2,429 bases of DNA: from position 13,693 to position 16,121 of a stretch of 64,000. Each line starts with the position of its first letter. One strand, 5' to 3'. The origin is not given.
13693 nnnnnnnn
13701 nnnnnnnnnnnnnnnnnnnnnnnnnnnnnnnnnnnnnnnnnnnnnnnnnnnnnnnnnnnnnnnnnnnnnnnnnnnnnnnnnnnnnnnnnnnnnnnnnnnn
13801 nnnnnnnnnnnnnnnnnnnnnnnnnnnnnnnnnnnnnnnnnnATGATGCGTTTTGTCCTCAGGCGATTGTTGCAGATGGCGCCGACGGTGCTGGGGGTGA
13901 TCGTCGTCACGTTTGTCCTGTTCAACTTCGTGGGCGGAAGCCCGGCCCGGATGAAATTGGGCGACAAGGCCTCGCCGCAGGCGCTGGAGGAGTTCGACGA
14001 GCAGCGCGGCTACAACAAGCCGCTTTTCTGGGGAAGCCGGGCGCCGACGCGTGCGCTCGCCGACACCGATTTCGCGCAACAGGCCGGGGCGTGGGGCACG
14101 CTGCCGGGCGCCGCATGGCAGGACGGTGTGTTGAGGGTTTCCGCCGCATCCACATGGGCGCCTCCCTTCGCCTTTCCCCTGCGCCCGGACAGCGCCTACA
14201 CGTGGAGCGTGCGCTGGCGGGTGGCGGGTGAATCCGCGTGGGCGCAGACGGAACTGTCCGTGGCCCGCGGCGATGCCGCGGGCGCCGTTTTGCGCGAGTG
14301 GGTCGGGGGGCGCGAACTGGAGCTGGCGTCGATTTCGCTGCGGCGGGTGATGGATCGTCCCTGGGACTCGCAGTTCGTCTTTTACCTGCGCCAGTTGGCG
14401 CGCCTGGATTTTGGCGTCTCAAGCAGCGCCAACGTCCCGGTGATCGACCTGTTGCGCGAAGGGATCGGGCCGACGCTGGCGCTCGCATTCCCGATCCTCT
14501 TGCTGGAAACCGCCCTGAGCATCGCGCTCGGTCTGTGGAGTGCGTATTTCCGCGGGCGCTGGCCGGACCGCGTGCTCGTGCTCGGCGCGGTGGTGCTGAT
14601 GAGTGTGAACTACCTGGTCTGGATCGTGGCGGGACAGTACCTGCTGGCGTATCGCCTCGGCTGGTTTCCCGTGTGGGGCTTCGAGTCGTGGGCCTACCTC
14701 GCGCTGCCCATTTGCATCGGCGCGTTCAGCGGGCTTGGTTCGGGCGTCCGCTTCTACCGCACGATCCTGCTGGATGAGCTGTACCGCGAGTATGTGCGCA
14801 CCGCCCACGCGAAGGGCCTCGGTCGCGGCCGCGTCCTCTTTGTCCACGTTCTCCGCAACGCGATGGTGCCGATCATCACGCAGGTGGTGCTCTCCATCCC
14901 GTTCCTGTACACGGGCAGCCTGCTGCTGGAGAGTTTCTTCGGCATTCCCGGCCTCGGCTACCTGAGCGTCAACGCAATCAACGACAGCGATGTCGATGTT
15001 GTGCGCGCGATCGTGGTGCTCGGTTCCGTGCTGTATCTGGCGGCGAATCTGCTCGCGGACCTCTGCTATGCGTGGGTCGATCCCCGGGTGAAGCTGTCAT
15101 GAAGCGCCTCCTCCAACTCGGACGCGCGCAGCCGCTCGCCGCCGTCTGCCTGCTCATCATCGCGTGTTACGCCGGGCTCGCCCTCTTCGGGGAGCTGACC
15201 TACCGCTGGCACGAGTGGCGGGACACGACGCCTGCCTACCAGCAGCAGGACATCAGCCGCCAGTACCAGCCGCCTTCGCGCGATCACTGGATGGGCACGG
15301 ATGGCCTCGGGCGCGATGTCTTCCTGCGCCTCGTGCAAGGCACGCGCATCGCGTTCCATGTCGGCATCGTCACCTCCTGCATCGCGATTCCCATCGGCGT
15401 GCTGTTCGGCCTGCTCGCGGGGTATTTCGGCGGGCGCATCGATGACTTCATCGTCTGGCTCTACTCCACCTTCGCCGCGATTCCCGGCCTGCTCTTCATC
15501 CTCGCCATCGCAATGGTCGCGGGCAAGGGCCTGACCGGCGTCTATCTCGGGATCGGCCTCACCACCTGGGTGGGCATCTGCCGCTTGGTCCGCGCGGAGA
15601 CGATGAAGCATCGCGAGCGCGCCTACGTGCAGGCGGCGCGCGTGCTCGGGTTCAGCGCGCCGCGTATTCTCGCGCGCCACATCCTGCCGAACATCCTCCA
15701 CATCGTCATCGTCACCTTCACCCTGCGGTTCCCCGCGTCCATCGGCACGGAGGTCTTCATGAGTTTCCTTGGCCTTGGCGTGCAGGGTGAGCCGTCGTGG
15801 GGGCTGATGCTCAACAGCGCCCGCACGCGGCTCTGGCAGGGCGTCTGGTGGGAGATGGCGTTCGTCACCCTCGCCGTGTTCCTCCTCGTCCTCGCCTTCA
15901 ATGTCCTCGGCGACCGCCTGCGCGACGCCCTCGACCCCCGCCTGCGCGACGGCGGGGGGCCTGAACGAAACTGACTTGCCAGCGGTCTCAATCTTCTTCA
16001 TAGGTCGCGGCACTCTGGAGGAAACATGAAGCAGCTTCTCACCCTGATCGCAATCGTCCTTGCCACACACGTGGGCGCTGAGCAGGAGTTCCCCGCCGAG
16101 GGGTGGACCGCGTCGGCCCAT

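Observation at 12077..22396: Doubled Opp/Dpp-type ABC importer sharing one pair of ATPases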

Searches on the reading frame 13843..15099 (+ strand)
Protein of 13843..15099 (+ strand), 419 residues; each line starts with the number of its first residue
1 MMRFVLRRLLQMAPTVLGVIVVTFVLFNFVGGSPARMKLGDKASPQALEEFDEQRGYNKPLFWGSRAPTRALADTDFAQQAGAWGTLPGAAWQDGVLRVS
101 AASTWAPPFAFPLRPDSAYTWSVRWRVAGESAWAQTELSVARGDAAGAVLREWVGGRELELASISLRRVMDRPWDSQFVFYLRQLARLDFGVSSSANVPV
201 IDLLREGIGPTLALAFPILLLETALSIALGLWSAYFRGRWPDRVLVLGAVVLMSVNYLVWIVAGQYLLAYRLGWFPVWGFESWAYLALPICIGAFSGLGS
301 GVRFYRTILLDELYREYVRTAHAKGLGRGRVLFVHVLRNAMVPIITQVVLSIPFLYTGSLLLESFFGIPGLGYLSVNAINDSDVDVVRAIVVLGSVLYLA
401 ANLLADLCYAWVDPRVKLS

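Call 5: search_protein_families(library=pfam, proteins=[window:13843-15099:+])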
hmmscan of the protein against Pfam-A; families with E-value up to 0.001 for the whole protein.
window:13843-15099:+ (419 aa): 2 families
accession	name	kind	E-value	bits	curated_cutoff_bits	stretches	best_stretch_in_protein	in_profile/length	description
PF00528.27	BPD_transp_1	-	8e-32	110.9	26.4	1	227-417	2-183/184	Binding-protein-dependent transport system inner membrane component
PF19300.4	BPD_transp_1_N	-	7.6e-08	33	23.8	1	1-62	1-62/114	Binding-prot-dependent transport system membrane comp, N-term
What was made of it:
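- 13843..15102 (+): B1: OppB/DppB-type permease with a roughly 110-residue periplasmic beta-rich insert (residues about 62-172). Pfam BPD_transp_1 plus BPD_transp_1_N (call 5).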

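Call 6: search_protein_families(library=ncbifam, proteins=[window:13843-15099:+])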
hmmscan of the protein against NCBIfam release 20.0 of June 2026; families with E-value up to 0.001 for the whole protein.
window:13843-15099:+ (419 aa): 18 families
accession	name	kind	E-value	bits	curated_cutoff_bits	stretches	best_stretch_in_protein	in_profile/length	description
NF045470.1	Opp2B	equivalog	1e-61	208.8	350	1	142-417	24-300/300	nickel ABC transporter permease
NF045471.1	Opp3B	equivalog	5.3e-55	187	480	2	168-419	53-305/308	oligopeptide ABC transporter permease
NF011661.0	PRK15081.1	equivalog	1.3e-53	182.5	463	2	159-417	43-304/306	glutathione ABC transporter permease GsiC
NF045472.1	Opp4B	equivalog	8.1e-52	176.5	450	2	170-417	58-319/319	oligopeptide ABC transporter permease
TIGR02789.1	nickel_nikB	equivalog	3.9e-51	174.3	447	2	161-417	51-307/314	nickel ABC transporter permease subunit NikB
NF045469.1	Opp1B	equivalog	1.6e-50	172.4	380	2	169-417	60-307/307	nickel/cobalt ABC transporter permease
NF007677.0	PRK10352.1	equivalog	9.7e-49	166.1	433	1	154-418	44-308/314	nickel ABC transporter permease subunit NikB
NF007008.0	PRK09471.1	equivalog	6.4e-37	127.6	388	2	161-417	46-305/306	oligopeptide ABC transporter permease OppB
NF008161.0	PRK10914.1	equivalog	7.7e-35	120.6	590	2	285-417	204-336/339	dipeptide ABC transporter permease DppB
NF043081.1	MMSYN1_0165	equivalog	1.2e-33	116.7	350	1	193-419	160-387/388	oligopeptide ABC transporter permease OppB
NF011712.0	PRK15133.1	subfamily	1.3e-27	96.7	445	1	150-417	72-360/364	microcin C ABC transporter permease YejB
NF011690.0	PRK15110.1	equivalog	7.7e-24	84.7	432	2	285-414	182-311/321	putrescine export ABC transporter permease SapB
NF045476.1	Opp4C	equivalog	2e-07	30.6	350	1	211-353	79-207/278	oligopeptide ABC transporter permease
NF008160.0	PRK10913.1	equivalog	5.6e-05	22.7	483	1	219-351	109-226/300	dipeptide ABC transporter permease DppC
NF045474.1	Opp2C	equivalog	0.0001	22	300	0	302-352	118-168/236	nickel transporter permease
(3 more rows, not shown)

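Call 18: find_homologous_proteins(query=window:13843-15099:+, max_evalue=1e-10)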
Query window:13843-15099:+ (419 aa): 4606 proteins with E <= 1e-10 among 8000 candidates; the best 120 are listed.
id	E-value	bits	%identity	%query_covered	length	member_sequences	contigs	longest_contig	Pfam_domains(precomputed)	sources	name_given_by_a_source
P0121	1.3e-269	912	98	100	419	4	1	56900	PF19300.5,PF00528.28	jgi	jgi:peptide/nickel transport system permease protein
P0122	2.7e-222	756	80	100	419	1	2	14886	PF19300.5,PF00528.28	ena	-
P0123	2.3e-216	737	78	100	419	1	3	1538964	PF19300.5,PF00528.28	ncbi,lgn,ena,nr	ncbi:MAG TPA: ABC transporter permease [Kiritimatiellia bacterium]|nr:ABC transporter permease [Kiri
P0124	1.0e-215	735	79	100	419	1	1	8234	PF19300.5,PF00528.28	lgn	-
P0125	1.1e-215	735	78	100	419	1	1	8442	PF19300.5,PF00528.28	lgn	-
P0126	3.6e-210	716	75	100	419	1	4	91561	PF19300.5,PF00528.28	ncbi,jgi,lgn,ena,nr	ncbi:MAG: ABC transporter permease [Kiritimatiellae bacterium]|nr:ABC transporter permease [Kiritima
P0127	9.1e-209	712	75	100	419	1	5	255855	PF19300.5,PF00528.28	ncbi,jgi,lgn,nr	ncbi:MAG: ABC transporter permease [Kiritimatiellae bacterium]|nr:ABC transporter permease [Kiritima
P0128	4.9e-208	709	76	100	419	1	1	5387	PF19300.5,PF00528.28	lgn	-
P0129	1.7e-207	708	75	100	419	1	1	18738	PF19300.5,PF00528.28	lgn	-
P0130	4.6e-206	703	76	100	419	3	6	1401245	PF19300.5,PF00528.28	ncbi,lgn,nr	ncbi:MAG: ABC transporter permease [Kiritimatiellae bacterium]|nr:ABC transporter permease [Kiritima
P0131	1.3e-204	698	74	100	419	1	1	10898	PF19300.5,PF00528.28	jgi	jgi:peptide/nickel transport system permease protein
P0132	5.8e-204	696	74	100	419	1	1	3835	PF19300.5,PF00528.28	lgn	-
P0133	1.0e-203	695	75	100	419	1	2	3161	PF19300.5,PF00528.28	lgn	-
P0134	1.2e-203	695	74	100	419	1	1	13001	PF19300.5,PF00528.28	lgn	-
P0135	2.2e-202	691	75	97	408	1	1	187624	PF00528.28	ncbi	-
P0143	2.8e-181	621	66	100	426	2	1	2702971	PF19300.5,PF00528.28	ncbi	-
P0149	7.7e-178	610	64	100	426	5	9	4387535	PF19300.5,PF00528.28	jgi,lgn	jgi:peptide/nickel transport system permease protein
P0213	1.6e-149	517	58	100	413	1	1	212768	PF19300.5,PF00528.28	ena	-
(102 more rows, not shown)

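Call 19: find_encoding_contigs(protein=P0143, flank=10000, max_places=1)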
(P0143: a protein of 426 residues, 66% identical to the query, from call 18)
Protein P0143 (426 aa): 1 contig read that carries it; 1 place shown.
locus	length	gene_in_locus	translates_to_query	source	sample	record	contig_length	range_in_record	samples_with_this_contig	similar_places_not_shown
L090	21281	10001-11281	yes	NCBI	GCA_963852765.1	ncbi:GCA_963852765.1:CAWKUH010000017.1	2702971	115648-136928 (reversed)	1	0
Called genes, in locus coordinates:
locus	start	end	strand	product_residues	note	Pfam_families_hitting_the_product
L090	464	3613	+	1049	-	PF18884:TSP3_bac (faint)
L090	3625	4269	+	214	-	-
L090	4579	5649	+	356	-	PF00044:Gp_dh_N, PF02800:Gp_dh_C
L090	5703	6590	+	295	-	PF00162:PGK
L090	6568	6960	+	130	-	PF00162:PGK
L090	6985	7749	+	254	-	PF00121:TIM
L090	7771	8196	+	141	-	PF03840:SecG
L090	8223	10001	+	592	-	PF00496:SBP_bac_5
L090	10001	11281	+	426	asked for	PF19300:BPD_transp_1_N (weak), PF00528:BPD_transp_1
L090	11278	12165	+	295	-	PF00528:BPD_transp_1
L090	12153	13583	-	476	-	-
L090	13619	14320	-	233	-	-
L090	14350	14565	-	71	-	-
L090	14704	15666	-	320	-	-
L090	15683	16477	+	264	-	PF00271:Helicase_C, PF22590:Cas3-like_C_2 (weak), PF19833:RecG_dom3_C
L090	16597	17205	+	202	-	PF28178:Amuc_1102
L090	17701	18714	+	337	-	PF11104:PilM_2, PF14450:FtsA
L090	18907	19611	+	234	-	PF28028:Amuc_1100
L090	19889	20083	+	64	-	-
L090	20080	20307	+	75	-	-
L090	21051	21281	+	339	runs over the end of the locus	-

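Call 20: find_encoding_contigs(protein=P0149, flank=10000, max_places=1)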
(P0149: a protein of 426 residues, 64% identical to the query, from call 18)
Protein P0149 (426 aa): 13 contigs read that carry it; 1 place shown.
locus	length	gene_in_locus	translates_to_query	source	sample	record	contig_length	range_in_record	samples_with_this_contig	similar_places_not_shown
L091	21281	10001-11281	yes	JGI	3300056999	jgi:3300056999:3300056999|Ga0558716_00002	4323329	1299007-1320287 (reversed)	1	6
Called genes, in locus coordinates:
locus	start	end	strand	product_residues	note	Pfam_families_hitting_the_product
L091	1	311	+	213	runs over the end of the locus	PF12766:Pyridox_oxase_2, PF01243:PNPOx_N, PF10590:PNP_phzG_C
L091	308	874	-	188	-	PF01871:AMMECR1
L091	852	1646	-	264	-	PF01875:Memo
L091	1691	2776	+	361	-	PF04055:Radical_SAM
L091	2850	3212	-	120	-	-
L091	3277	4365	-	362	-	PF03739:LptF_LptG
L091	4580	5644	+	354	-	PF00044:Gp_dh_N, PF02800:Gp_dh_C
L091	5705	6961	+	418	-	PF00162:PGK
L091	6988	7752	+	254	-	PF00121:TIM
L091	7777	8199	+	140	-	PF03840:SecG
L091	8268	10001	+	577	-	PF00496:SBP_bac_5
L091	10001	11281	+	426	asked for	PF19300:BPD_transp_1_N (weak), PF00528:BPD_transp_1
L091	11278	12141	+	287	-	PF00528:BPD_transp_1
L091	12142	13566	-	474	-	-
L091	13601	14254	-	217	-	-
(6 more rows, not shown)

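Call 21: find_encoding_contigs(protein=P0213, flank=10000, max_places=1)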
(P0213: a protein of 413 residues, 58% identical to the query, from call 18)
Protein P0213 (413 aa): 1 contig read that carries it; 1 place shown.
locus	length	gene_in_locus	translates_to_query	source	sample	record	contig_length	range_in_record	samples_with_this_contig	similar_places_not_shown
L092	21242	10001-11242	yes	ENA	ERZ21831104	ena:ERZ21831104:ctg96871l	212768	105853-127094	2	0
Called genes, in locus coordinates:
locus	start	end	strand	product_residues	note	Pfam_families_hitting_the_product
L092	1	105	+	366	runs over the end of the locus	PF14294:DUF4372, PF01609:DDE_Tnp_1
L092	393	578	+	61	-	PF02080:TrkA_C (weak)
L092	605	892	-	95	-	-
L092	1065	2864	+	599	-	PF01609:DDE_Tnp_1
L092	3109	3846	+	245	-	PF00977:His_biosynth, PF01207:Dus (faint), PF02581:TMP-TENI (faint)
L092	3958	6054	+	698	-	PF00009:GTP_EFTU, PF22042:EF-G_D2, PF03144:GTP_EFTU_D2, PF14492:EFG_III, PF16658:RF3_C (faint), PF03764:EFG_IV, PF00679:EFG_C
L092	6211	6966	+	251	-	PF00121:TIM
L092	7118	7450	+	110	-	PF03840:SecG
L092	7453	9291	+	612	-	PF00496:SBP_bac_5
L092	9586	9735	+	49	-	-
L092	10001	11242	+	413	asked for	PF19300:BPD_transp_1_N (weak), PF00528:BPD_transp_1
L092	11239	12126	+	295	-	PF12911:OppC_N, PF00528:BPD_transp_1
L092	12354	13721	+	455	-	PF03092:BT1, PF07690:MFS_1, PF13000:Acatn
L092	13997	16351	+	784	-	PF13428:TPR_14 (faint), PF12895:ANAPC3 (faint), PF13432:TPR_16 (faint), PF07719:TPR_2 (faint), PF13424:TPR_12 (faint), PF13174:TPR_6 (faint), PF13525:YfiO (faint)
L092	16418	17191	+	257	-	-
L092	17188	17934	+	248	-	PF01618:MotA_ExbB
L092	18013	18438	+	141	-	PF02472:ExbD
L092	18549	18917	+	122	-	PF13366:PDDEXK_3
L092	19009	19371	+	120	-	PF02472:ExbD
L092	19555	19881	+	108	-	-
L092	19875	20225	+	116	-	PF05717:TnpB_IS66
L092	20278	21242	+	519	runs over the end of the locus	PF13007:LZ_Tnp_IS66, PF03050:DDE_Tnp_IS66, PF13817:DDE_Tnp_IS66_C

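Call 23: find_related_loci(query=A2, collection=metagenome_contigs, flank=10000)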
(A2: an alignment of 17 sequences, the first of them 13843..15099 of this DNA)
Query A2 (419 aa) in metagenome_contigs; peptide patterns used: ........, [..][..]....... (x = any residue, [..] = any of these).
600 stretches matched a pattern (row limit reached: there are more); 492 encode a relative of the query (tblastn E <= 1e-3); the best 80 are kept; 80 distinct loci.
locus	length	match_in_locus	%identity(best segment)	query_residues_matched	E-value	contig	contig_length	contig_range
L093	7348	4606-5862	75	1-419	0e+0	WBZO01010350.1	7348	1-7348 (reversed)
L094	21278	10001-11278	66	1-419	0e+0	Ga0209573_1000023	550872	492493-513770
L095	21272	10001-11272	59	1-419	6e-162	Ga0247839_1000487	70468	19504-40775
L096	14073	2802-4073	59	1-419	6e-162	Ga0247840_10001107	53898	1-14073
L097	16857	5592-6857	59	1-419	2e-157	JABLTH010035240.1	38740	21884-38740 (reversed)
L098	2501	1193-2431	57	1-419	3e-167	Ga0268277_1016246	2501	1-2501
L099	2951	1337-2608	57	1-419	5e-165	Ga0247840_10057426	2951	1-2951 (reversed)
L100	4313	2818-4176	55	1-419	4e-160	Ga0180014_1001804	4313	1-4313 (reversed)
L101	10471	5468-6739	57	1-419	9e-156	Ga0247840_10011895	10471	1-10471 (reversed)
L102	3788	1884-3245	53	1-419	9e-161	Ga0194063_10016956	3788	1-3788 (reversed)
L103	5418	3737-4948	57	1-419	2e-157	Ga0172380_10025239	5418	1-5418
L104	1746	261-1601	55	1-418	2e-168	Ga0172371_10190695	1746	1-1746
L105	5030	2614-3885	57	1-419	3e-157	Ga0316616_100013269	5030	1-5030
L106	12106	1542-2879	56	1-418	8e-154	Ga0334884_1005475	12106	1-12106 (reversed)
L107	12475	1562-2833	58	1-419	8e-154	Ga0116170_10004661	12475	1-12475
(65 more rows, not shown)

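Call 78: predict_structure(alignment_id=A2)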
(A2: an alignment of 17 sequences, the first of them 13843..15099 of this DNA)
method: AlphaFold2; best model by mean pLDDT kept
length: 419 residues; sequences in the alignment: 17
mean_pLDDT: 78.4   pTM: 0.65
mean pLDDT of the five models: 78.4, 77.1, 77.0, 73.3, 72.0
residues with pLDDT >= 90: 67; 70-90: 254; 50-70: 74; < 50: 24
segments of 3 or more residues with pLDDT < 50: 275-277, 366-382
pLDDT, mean of each block of 10 residues (from residue 1): 83 83 78 70 88 86 91 92 88 89 84 93 92 93 89 87 94 88 82 71 73 74 87 86 85 63 55 51 62 73 85 84 85 85 81 66 49 40 65 79 80 60
secondary structure, 60 per line:
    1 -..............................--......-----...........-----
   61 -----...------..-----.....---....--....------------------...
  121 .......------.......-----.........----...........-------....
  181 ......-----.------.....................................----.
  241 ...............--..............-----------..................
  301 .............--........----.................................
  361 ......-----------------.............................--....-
elements in order: H2-31 H34-39 H45-55 E66-68 H82-86 E90-93 E96-99 E118-127 E134-140 H146-154 E159-169 H177-186 H200-235 H240-255 H258-271 H283-313 H316-323 H328-366 H384-412 H415-418
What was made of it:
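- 13843..15102 (+): The AF2 model has mean pLDDT 78, and the insert scores 84-94 (call 78).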

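Call 80: fold_search(model_id=the predicted structure, library=pdb)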
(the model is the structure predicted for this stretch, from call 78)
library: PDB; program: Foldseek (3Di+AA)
matches with E <= 10: 479; with E <= 0.001: 20
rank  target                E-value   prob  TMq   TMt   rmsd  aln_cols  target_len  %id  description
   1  8wda_B                1.6e-10  1.00  0.50  0.67   3.8       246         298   31  Cryo-EM structure of the substrate-bound DppABCD complex (released 2024-09-18)
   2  8wd9_B                1.5e-09  1.00  0.61  0.81   4.8       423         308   22  Cryo-EM structure of Mycobacterium tuberculosis DppABCD in apo form (released 2024-09-18)
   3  8z1y_A                2.0e-09  1.00  0.47  0.58   5.3       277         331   29  Cryo-EM structure of Escherichia coli DppABCDF in the pre-catalytic state (released 2025-01-29)
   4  8j5q_B                3.6e-09  1.00  0.46  0.57   5.4       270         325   31  Cryo-EM structure of Mycobacterium tuberculosis OppABCD in the pre-translocation state (released 2024-04-03)
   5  8z1z_A                1.6e-08  1.00  0.47  0.64   4.7       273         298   29  Cryo-EM structure of Escherichia coli DppAR383D+D436RBCDF in pre-catalytic state (released 2025-04-16)
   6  8z1v_A                2.6e-08  1.00  0.46  0.60   4.8       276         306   29  Cryo-EM structure of Escherichia coli DppBCDF in the resting state (released 2025-01-29)
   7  8z1x_A                4.2e-08  1.00  0.46  0.60   6.1       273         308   28  Cryo-EM structure of Escherichia coli DppBCDF complex bound to AMPPNP (released 2025-01-29)
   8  8z21_A                7.4e-08  1.00  0.49  0.66   4.1       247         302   27  Cryo-EM structure of Escherichia coli OppBCDF in the resting state (released 2025-04-16)
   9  8z1w_B                7.4e-06  1.00  0.38  0.54   5.0       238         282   23  Cryo-EM structure of Escherichia coli DppBCDF complex bound to ATPgammaS (released 2025-01-29)
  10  8wdb_C                6.4e-05  1.00  0.33  0.47   5.2       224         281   23  Cryo-EM structure of the ATP-bound DppABCD complex (released 2024-09-18)
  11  8z1x_B                7.8e-05  1.00  0.36  0.51   5.4       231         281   22  Cryo-EM structure of Escherichia coli DppBCDF complex bound to AMPPNP (released 2025-01-29)
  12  8z1y_B                8.6e-05  1.00  0.36  0.50   4.2       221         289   21  Cryo-EM structure of Escherichia coli DppABCDF in the pre-catalytic state (released 2025-01-29)
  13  8wd9_C                1.3e-04  1.00  0.32  0.45   6.2       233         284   20  Cryo-EM structure of Mycobacterium tuberculosis DppABCD in apo form (released 2024-09-18)
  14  8z1v_B                2.1e-04  1.00  0.33  0.46   5.8       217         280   21  Cryo-EM structure of Escherichia coli DppBCDF in the resting state (released 2025-01-29)
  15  8wda_C                2.3e-04  1.00  0.36  0.51   4.1       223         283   21  Cryo-EM structure of the substrate-bound DppABCD complex (released 2024-09-18)
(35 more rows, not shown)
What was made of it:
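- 13843..15102 (+): The membrane part matches DppB/OppB chains (call 80).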

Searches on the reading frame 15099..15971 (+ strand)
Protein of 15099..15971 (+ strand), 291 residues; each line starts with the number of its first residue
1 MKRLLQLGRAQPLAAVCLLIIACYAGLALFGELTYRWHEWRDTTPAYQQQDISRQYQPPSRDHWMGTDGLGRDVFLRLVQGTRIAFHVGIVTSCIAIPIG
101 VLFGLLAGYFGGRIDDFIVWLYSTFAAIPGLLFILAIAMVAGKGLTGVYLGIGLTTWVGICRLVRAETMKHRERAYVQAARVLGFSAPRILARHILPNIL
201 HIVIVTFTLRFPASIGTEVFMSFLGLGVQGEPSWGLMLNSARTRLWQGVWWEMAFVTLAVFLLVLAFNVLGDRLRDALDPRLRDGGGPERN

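Call 5: search_protein_families(library=pfam, proteins=[window:15099-15971:+])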
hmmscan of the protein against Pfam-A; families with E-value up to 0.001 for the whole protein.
window:15099-15971:+ (291 aa): 1 family
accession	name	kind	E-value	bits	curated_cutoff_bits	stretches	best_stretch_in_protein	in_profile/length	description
PF00528.27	BPD_transp_1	-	7.5e-30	104.5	26.4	1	100-283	1-183/184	Binding-protein-dependent transport system inner membrane component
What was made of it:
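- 15099..15974 (+): C1: OppC/DppC-type permease of the ATPase-less module. Pfam BPD_transp_1, E 7.5e-30 (call 5).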

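Call 6: search_protein_families(library=ncbifam, proteins=[window:15099-15971:+])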
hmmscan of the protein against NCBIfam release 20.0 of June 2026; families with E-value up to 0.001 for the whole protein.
window:15099-15971:+ (291 aa): 23 families
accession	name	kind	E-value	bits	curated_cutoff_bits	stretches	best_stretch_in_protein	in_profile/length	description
NF045476.1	Opp4C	equivalog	1.2e-68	231.4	350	1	43-281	41-278/278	oligopeptide ABC transporter permease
NF045473.1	Opp1C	equivalog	1.9e-62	211.1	350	1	12-282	5-267/267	nickel/cobalt ABC transporter permease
NF045474.1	Opp2C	equivalog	8.9e-62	208.8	300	1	49-279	6-236/236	nickel transporter permease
NF045475.1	Opp3C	equivalog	2.3e-58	197.9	450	1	45-283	97-328/328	oligopeptide ABC transporter permease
NF011662.0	PRK15082.1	equivalog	3.2e-58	197.5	484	1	51-283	69-301/303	glutathione ABC transporter permease GsiD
TIGR02790.1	nickel_nikC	equivalog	1.7e-55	188.4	358.45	1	16-279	3-258/258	nickel ABC transporter permease subunit NikC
NF007738.0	PRK10417.1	equivalog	1.2e-53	182.4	335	1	16-283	13-272/277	nickel ABC transporter permease subunit NikC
NF011935.0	PRK15406.1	equivalog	1.9e-48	165.8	433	1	48-282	65-301/302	oligopeptide ABC transporter permease OppC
NF043080.1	MMSYN1_0166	equivalog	6.6e-48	163.2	370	1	37-282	59-305/307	oligopeptide ABC transporter permease OppC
NF008160.0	PRK10913.1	equivalog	1.3e-47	162.7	483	1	60-283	76-299/300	dipeptide ABC transporter permease DppC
NF007376.0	PRK09881.1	equivalog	7.3e-46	156.5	434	1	48-282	59-293/298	D,D-dipeptide ABC transporter permease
NF047573.1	opine_perm_CntC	exception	3.3e-44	151.3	440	1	48-282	37-271/271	staphylopine uptake ABC transporter permease subunit CntC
NF011596.0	PRK15021.1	subfamily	4.3e-34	118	439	1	57-281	115-338/341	microcin C ABC transporter permease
NF011691.0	PRK15111.1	equivalog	8.3e-27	94.5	379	1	47-279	54-292/296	putrescine export ABC transporter permease SapC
NF045470.1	Opp2B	equivalog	9.9e-10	38.1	350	1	75-283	84-300/300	nickel ABC transporter permease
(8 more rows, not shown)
